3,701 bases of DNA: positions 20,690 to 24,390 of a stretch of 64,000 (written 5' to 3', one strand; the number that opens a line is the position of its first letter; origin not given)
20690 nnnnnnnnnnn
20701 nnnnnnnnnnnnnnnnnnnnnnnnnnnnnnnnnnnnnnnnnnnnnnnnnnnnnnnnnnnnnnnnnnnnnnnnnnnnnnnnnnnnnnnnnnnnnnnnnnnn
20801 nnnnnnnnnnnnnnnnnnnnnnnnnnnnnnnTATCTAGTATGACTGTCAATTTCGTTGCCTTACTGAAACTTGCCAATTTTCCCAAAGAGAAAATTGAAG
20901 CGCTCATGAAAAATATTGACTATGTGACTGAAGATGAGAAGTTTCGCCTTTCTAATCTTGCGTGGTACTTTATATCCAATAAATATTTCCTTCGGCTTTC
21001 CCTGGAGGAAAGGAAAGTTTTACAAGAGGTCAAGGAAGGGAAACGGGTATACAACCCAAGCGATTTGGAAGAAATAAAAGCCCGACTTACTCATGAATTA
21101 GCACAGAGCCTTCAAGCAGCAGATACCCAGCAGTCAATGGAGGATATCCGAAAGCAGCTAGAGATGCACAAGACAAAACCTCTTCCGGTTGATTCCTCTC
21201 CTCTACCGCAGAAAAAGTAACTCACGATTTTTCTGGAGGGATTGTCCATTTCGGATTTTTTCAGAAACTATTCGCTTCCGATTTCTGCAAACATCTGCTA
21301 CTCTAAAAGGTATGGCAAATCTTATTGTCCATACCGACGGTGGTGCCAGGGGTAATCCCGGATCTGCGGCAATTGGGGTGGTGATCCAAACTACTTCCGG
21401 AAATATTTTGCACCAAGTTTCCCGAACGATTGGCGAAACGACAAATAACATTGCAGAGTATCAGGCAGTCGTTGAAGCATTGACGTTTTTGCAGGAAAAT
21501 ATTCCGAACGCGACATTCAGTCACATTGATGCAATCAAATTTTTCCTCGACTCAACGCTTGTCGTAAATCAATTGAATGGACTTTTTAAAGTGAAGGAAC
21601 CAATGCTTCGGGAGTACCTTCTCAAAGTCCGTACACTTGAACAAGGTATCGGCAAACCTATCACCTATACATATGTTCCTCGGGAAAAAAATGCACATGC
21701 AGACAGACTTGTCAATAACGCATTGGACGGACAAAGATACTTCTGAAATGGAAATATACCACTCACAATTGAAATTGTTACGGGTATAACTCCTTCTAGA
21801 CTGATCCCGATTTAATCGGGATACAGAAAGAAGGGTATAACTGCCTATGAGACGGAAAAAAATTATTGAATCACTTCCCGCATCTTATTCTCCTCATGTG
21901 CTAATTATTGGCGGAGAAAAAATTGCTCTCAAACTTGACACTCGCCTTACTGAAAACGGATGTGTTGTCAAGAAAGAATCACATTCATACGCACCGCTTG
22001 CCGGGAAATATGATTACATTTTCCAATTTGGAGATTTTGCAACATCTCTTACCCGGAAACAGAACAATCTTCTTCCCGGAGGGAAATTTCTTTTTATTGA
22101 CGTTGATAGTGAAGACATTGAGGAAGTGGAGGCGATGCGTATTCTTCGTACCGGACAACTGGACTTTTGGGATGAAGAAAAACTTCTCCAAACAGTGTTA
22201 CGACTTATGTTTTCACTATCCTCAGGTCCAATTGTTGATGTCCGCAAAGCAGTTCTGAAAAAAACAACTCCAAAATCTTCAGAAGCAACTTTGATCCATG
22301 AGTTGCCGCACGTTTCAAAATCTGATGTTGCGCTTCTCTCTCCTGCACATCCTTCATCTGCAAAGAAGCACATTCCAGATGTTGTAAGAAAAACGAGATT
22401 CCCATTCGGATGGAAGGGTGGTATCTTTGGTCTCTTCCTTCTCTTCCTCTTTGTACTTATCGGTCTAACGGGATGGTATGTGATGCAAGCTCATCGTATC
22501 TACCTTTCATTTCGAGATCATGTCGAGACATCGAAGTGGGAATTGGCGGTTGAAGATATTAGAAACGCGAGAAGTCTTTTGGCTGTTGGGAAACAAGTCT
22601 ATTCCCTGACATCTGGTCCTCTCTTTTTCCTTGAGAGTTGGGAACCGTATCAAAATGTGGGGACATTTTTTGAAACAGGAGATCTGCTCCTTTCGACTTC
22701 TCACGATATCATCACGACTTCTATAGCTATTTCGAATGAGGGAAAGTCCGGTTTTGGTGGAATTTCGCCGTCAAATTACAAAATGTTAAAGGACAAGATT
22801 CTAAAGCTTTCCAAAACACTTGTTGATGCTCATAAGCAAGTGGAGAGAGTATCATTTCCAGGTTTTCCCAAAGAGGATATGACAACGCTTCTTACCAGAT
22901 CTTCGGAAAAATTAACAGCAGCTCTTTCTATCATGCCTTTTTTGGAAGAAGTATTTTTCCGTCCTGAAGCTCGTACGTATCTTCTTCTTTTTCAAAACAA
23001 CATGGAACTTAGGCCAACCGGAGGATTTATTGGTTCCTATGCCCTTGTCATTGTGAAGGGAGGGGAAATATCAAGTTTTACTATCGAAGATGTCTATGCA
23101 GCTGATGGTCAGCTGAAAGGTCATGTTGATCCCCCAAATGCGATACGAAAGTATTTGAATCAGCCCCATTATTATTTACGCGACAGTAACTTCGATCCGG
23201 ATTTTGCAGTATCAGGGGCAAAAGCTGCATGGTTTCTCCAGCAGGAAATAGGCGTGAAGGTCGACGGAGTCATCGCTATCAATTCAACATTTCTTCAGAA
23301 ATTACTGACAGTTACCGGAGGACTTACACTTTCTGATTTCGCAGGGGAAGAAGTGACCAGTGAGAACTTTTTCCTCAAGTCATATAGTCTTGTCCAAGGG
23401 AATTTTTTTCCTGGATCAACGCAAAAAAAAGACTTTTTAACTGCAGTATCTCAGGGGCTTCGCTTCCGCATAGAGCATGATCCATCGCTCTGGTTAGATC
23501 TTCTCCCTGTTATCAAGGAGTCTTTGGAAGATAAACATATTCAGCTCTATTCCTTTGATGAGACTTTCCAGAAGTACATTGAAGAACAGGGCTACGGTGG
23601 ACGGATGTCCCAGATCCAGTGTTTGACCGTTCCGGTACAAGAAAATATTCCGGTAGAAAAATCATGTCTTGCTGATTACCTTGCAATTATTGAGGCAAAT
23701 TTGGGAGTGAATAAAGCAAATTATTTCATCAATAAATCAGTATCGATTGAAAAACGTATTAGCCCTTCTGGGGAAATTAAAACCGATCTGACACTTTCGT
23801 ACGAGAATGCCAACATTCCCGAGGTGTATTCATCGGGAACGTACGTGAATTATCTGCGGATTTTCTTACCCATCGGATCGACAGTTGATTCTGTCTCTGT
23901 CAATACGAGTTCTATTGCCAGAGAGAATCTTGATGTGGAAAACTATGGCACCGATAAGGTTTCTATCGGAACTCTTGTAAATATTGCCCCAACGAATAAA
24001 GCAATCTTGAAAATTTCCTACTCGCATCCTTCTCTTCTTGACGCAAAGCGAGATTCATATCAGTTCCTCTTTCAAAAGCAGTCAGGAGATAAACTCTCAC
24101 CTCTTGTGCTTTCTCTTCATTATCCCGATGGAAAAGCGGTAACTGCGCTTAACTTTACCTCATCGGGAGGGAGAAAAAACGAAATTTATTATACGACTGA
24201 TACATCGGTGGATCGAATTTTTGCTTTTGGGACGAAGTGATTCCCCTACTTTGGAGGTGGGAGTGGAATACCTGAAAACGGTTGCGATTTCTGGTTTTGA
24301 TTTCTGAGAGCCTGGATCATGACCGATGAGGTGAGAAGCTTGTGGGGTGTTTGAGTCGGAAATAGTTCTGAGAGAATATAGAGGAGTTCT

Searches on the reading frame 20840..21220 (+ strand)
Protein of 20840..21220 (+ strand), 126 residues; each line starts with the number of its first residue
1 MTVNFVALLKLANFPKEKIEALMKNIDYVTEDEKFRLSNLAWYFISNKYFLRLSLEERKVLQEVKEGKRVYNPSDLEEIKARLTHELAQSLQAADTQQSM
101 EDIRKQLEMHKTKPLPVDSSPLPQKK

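Call 8: search_protein_families(library=pfam, proteins=[window:20840-21220:+])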
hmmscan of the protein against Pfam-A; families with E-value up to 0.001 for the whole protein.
window:20840-21220:+ (126 aa): 0 families

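Call 22: find_encoding_contigs(protein=window:20840-21220:+, flank=10000, max_places=10)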
Protein window:20840-21220:+ (126 aa): 7 contigs read that carry it; 4 places shown.
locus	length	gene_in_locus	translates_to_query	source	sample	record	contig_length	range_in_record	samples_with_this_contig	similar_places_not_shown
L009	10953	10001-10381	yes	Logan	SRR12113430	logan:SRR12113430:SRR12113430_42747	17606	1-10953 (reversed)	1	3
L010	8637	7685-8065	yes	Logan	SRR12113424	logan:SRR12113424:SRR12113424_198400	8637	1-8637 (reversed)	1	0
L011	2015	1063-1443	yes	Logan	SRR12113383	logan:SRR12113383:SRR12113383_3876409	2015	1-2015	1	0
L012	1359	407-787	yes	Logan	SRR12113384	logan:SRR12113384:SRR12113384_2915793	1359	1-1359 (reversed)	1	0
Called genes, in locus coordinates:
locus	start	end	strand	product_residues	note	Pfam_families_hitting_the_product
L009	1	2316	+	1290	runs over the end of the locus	PF02861:Clp_N, PF23569:NBD_SMAX1, PF00004:AAA, PF17871:AAA_lid_9, PF00004:AAA, PF07724:AAA_2, PF07728:AAA_5, PF10431:ClpB_D2-small, +4 more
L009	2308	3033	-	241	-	-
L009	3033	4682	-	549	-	-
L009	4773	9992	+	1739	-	-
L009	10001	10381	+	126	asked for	-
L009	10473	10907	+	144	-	PF00075:RNase_H, PF13456:RVT_3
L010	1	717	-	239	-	?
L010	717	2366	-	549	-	-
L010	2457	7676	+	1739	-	-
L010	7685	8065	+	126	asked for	-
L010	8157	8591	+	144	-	PF00075:RNase_H, PF13456:RVT_3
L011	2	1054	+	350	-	?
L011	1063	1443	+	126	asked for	-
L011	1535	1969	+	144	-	PF00075:RNase_H, PF13456:RVT_3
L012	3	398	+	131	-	?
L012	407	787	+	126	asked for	-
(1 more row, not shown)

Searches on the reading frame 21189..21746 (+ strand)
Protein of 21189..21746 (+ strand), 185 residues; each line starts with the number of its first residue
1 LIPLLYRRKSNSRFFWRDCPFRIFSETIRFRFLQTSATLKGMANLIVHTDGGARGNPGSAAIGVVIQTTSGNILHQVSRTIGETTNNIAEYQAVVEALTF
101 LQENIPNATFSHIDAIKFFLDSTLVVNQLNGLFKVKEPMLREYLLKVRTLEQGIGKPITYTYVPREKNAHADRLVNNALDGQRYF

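Call 8: search_protein_families(library=pfam, proteins=[window:21189-21746:+])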
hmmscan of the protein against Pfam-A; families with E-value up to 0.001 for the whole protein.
window:21189-21746:+ (185 aa): 2 families
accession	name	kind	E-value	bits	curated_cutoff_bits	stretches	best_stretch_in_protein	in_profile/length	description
PF13456.12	RVT_3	-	9e-15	55.1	21.6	1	49-178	2-123/123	Reverse transcriptase-like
PF00075.30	RNase_H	-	8.9e-09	36.1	25.8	1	44-130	3-76/141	RNase H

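Call 19: find_encoding_contigs(protein=window:21189-21746:+, flank=10000, max_places=10)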
Protein window:21189-21746:+ (185 aa): no gene with exactly this product is on record in the collection.

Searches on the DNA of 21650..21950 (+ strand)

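Call 42: search_rna_families(source=window, start=21650, end=21950, threshold=evalue, max_evalue=10)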
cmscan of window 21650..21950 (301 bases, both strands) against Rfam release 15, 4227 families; matches with E-value up to 10: 4.
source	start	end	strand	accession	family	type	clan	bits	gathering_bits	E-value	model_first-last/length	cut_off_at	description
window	21777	21853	+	RF02550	RnaG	Gene; sRNA;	-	17.2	153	1.8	1-120/120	no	RnaG sRNA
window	21820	21884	-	RF00581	SNORD12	Gene; snRNA; snoRNA; CD-box;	CL00044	16.9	43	0.93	1-90/90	no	Small nucleolar SNORD12/SNORD106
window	21731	21850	+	RF02913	pemK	Cis-reg;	-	15.7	34.8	1.5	1-61/61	no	pemK RNA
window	21802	21838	-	RF04333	Plastid-ycf3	Intron;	-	11.9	55.2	3.2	1-47/47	no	Plastid-ycf3 group II-D1 intron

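Call 67: build_rna_model(alignment_id=A2, structure=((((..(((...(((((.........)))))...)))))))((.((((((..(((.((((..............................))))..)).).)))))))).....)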
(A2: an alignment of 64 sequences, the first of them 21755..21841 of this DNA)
Model R1 built from alignment A2 (64 sequences, 114 columns); structure: as given.
model positions 105; base pairs 27; branch points 1; effective number of sequences 1.91; information 0.59 bits per position. Calibrated on 0.2 Mb of random sequence (short: E-values are rough).
structure used (alignment columns):
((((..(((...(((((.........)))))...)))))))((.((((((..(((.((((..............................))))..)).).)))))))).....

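Call 68: search_with_rna_model(model_id=R1, source=window, filters=off, max_evalue=10)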
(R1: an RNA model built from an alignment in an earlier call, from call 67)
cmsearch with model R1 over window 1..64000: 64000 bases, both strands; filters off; matches with E-value up to 10: 11.
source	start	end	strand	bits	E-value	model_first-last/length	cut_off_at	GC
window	21755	21841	+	79.9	2.7e-16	1-105/105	no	0.38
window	21736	21788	-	17.6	0.076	1-105/105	no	0.32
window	43632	43737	-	11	2.6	1-105/105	no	0.3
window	43622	43709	+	10.6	3.3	1-105/105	no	0.32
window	52585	52649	+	10.5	3.4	36-99/105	no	0.4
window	33902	33992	+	9.3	6.3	1-105/105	no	0.42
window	54765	54831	-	9.3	6.3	1-105/105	no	0.37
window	38870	38948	-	9.3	6.4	1-105/105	no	0.33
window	52394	52455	+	9.2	6.9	1-105/105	no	0.34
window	38845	38933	+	8.8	8.4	1-105/105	no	0.29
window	58569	58643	-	8.7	8.9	1-105/105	no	0.39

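Call 69: search_with_rna_model(model_id=R1, sources=[L021, L027, L028, L030, L032, L034, L037, L039, L040, L042, L049, L053, L059, L060, L061, L062, L065, L066, L067, L072, L073, L079, L080, L082, L085, L087, L088, L090, L092, L098, L100, L101, L105, L111, L113, L127, L240, L241, L242, L243, L018, L058, L089, L013, L022, L026, L055, L056, L094, L108, L110], max_evalue=0.01)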
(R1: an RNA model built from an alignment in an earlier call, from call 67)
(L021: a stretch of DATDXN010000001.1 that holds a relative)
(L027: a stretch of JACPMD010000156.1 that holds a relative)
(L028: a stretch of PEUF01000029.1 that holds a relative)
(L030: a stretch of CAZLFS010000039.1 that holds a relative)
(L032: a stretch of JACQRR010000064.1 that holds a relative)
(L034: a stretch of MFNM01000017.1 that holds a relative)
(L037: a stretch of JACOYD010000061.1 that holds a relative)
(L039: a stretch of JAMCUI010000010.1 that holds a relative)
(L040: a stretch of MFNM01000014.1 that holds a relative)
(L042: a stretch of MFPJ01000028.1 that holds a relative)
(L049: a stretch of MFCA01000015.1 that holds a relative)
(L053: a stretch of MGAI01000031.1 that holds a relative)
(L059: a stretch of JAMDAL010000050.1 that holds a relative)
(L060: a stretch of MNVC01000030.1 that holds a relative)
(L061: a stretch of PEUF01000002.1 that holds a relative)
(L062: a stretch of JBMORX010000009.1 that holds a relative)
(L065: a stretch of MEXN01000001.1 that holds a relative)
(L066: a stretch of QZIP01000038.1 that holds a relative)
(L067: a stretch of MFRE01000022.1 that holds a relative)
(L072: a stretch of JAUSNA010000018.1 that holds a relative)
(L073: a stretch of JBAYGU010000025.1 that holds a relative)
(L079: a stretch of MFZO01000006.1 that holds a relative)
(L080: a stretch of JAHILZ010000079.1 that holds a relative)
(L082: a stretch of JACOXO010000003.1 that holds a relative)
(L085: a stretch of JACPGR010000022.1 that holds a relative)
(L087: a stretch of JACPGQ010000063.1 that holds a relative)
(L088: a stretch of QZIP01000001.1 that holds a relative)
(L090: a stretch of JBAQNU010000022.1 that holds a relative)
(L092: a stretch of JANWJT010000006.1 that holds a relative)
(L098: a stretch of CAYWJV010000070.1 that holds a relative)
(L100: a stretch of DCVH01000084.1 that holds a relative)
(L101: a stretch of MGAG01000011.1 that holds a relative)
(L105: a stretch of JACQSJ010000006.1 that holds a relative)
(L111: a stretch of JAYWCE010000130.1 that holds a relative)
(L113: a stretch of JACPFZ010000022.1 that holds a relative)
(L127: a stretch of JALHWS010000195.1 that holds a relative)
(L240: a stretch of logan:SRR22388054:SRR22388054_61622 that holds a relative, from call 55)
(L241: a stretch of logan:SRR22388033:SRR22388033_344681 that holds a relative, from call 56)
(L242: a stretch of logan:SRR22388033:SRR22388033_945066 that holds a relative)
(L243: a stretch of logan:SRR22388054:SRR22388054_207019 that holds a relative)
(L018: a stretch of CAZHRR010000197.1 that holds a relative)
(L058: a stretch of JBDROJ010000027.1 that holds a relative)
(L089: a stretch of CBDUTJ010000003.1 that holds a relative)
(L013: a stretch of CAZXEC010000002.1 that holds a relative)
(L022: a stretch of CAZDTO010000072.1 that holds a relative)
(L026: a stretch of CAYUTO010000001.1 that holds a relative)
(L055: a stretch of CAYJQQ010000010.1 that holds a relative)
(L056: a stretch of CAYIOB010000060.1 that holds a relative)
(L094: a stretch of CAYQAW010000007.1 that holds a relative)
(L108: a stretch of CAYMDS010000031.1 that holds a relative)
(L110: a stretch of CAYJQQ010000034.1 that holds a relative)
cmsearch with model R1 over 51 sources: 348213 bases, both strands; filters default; matches with E-value up to 0.01: 4.
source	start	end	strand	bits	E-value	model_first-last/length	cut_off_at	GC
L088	5602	5706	+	110.4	1.2e-22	1-105/105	no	0.35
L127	4311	4399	-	62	2e-11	1-105/105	no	0.45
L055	135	227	-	28.1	0.0016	1-105/105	no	0.39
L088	5548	5635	-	25.2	0.007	1-105/105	no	0.26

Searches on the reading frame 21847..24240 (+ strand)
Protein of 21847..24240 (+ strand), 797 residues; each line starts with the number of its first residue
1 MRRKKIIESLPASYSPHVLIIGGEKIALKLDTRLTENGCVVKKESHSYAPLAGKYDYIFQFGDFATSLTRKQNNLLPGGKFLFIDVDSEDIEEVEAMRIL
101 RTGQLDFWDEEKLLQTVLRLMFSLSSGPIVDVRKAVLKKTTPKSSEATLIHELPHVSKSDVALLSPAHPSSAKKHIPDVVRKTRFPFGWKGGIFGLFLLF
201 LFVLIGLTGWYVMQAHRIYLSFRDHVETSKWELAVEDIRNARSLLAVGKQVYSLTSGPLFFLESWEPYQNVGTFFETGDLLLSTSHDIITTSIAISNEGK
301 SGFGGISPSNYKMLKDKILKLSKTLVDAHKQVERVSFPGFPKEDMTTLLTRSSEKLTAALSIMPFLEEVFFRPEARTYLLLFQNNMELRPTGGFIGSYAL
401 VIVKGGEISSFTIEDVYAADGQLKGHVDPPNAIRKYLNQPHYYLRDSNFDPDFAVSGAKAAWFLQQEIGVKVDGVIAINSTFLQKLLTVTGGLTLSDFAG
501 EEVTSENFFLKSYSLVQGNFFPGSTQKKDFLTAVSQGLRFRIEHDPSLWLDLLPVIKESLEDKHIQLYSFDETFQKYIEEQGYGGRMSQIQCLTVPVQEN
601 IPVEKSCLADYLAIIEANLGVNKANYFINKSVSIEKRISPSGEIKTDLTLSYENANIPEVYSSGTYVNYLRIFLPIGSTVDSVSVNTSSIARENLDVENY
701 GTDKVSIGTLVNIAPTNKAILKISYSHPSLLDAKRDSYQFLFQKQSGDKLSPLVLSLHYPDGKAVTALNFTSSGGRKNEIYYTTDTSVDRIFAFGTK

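Call 8: search_protein_families(library=pfam, proteins=[window:21847-24240:+])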
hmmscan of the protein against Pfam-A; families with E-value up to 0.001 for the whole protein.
window:21847-24240:+ (797 aa): 1 family
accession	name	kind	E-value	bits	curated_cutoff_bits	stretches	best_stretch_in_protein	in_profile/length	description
PF13196.11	DUF4012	-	3.5e-28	99.3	28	1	375-508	3-135/144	Protein of unknown function (DUF4012)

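Call 12: find_encoding_contigs(protein=window:21847-24240:+, flank=10000, max_places=10)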
Protein window:21847-24240:+ (797 aa): 3 contigs read that carry it; 3 places shown.
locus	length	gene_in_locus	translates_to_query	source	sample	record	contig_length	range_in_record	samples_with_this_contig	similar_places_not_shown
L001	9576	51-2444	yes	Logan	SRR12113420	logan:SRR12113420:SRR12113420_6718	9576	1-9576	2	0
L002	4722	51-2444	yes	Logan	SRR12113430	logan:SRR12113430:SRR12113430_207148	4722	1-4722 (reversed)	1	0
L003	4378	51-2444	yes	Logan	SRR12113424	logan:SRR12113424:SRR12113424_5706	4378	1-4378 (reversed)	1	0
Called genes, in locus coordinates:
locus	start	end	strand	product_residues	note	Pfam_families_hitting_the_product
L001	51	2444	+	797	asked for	PF13196:DUF4012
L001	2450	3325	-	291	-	PF10778:DehI (weak)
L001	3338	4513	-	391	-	PF03816:LytR_cpsA_psr (faint)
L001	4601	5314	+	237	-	PF01386:Ribosomal_L25p, PF14693:Ribosomal_TL5_C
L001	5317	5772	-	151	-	-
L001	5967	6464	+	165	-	-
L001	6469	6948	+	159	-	-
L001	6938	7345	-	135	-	-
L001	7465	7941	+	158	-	PF04308:RNaseH_like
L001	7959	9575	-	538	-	?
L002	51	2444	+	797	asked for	PF13196:DUF4012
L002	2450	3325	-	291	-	PF10778:DehI (weak)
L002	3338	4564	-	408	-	PF03816:LytR_cpsA_psr (faint)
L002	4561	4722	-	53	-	?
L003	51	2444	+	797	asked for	PF13196:DUF4012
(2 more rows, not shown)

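Call 54: find_homologous_proteins(query=window:21847-24240:+, max_evalue=1e-30)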
Query window:21847-24240:+ (797 aa): 1770 proteins with E <= 1e-30 among 8000 candidates; the best 120 are listed.
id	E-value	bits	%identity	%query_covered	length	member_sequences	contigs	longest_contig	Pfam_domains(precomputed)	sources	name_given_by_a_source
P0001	0.0e+0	1793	100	100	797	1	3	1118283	PF13196.12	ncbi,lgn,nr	ncbi:DUF4012 domain-containing protein [Candidatus Gottesmanbacteria bacterium]|nr:DUF4012 domain-co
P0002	0.0e+0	1090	61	100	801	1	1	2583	PF13196.12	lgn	-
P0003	0.0e+0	1033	58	100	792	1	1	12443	PF13196.12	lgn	-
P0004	1.8e-206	706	45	100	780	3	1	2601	PF13196.12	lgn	-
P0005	2.1e-206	706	45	100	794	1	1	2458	PF13196.12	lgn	-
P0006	9.3e-205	700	42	100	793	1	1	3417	PF13196.12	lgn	-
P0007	2.2e-201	689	44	100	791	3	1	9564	PF13196.12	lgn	-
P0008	2.7e-201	689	44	100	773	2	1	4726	PF13196.12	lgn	-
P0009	1.1e-200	687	44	99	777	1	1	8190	PF13196.12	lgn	-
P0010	4.7e-195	668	43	100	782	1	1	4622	PF13196.12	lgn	-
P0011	1.0e-193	664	43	99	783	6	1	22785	PF13196.12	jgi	jgi:hypothetical protein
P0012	7.3e-193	661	43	99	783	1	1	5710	PF13196.12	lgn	-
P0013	2.3e-192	659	42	100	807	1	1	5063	PF13196.12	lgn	-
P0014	2.6e-191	656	43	100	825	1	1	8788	PF13196.12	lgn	-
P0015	6.7e-190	651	43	100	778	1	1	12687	PF13196.12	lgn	-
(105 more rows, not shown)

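Call 55: find_encoding_contigs(protein=P0003, flank=6000, max_places=3)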
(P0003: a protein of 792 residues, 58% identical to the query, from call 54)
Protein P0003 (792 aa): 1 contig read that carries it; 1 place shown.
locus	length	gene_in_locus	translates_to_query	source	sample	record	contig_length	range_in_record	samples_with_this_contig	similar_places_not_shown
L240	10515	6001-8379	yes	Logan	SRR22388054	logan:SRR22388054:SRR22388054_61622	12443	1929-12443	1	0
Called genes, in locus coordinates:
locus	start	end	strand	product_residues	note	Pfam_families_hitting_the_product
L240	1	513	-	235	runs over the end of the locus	-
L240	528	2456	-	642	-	-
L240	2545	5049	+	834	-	-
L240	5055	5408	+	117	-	-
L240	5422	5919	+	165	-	PF00075:RNase_H, PF13456:RVT_3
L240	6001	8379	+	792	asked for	PF13196:DUF4012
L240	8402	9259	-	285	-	PF10778:DehI (weak)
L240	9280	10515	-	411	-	?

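Call 56: find_encoding_contigs(protein=P0002, flank=3000, max_places=3)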
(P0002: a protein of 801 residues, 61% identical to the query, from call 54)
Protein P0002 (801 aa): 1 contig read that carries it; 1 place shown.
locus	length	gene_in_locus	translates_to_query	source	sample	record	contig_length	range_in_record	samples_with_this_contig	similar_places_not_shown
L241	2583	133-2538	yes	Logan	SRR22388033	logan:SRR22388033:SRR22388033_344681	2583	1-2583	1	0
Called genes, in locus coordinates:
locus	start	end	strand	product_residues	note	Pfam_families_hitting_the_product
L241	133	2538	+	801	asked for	PF13196:DUF4012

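Call 73: search_protein_families(library=pfam, alignment_id=A4, max_evalue=0.00001)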
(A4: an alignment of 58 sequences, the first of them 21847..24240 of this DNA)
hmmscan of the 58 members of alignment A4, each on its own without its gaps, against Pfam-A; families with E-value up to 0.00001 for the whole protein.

A. member 1, window:21847-24240:+ (797 aa): 1 family
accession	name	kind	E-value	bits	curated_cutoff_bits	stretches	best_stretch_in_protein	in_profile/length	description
PF13196.11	DUF4012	-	3.5e-28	99.3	28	1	375-508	3-135/144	Protein of unknown function (DUF4012)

B. families by the number of members that match (of 58 scanned): 76 families (the first 25 are shown)
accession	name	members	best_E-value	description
PF04294.18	VanW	3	2.5e-47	VanW like protein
PF12229.13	PG_binding_4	3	1.3e-12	Putative peptidoglycan binding domain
PF13399.11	LytR_C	2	6.6e-12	LytR cell envelope-related transcriptional attenuator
PF13437.12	HlyD_3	2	1.6e-11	HlyD family secretion protein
PF16576.10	HlyD_D23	2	2.2e-11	Barrel-sandwich domain of CusB or HlyD membrane-fusion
PF01041.23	DegT_DnrJ_EryC1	1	7.8e-97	DegT/DnrJ/EryC1/StrS aminotransferase family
PF01255.24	Prenyltransf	1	3.3e-71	Putative undecaprenyl diphosphate synthase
PF02618.21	YceG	1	1.3e-64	YceG-like family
PF01370.27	Epimerase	1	9.9e-57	NAD dependent epimerase/dehydratase family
PF00122.25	E1-E2_ATPase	1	2.3e-50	E1-E2 ATPase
PF16363.11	GDP_Man_Dehyd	1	5.1e-50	GDP-mannose 4,6 dehydratase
PF10502.14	Peptidase_S26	1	5.7e-49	Signal peptidase, peptidase S26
PF07724.20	AAA_2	1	2.6e-40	AAA domain (Cdc48 subfamily)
PF02868.21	Peptidase_M4_C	1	6.2e-39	Thermolysin metallopeptidase, alpha-helical domain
PF13416.11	SBP_bac_8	1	7e-34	Bacterial extracellular solute-binding protein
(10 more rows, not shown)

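Call 91: list_cluster_members(proteins=[P0001, P0121])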
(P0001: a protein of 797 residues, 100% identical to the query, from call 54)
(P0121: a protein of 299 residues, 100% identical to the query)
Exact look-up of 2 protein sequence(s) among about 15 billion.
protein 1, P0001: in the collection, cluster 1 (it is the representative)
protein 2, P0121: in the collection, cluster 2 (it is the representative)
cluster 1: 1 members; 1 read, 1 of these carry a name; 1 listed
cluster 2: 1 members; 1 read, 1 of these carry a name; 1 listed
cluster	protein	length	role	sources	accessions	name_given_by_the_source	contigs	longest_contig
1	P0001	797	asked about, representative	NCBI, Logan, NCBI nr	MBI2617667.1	DUF4012 domain-containing protein [Candidatus Gottesmanbacteria bacterium]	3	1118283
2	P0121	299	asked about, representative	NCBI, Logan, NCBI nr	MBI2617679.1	UDP-N-acetylmuramate dehydrogenase [Candidatus Gottesmanbacteria bacterium]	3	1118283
